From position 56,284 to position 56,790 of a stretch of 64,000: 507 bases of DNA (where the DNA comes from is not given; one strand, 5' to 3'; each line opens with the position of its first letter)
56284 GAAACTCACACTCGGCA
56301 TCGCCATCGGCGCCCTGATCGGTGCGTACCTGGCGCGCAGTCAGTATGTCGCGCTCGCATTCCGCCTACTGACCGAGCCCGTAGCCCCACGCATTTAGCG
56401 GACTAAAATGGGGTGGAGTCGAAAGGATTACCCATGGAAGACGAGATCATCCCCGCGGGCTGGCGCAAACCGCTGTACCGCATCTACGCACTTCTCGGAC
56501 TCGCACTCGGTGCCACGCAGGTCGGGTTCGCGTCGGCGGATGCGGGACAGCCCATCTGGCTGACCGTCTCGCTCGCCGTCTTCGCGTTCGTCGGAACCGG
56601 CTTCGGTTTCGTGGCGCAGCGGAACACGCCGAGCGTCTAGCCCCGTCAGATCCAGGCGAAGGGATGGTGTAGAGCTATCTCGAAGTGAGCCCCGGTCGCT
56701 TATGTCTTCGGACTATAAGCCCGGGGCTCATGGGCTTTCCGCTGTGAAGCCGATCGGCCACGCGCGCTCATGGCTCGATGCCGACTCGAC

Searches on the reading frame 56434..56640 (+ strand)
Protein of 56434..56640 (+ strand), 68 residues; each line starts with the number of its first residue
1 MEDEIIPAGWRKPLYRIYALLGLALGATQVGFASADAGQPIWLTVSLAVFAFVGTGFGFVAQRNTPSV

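Call 139: search_protein_families(library=pfam, proteins=[window:56434-56640:+], max_evalue=0.05)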
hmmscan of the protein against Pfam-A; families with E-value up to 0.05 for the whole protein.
window:56434-56640:+ (68 aa): 1 family
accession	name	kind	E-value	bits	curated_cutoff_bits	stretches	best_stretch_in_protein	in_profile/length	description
PF19139.5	DUF5822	-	0.039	14.2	25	0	37-52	18-33/38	Family of unknown function (DUF5822)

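Call 140: search_protein_families(library=phrogs, proteins=[window:56434-56640:+], max_evalue=0.01)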
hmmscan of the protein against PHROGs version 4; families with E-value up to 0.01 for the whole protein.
window:56434-56640:+ (68 aa): 0 families
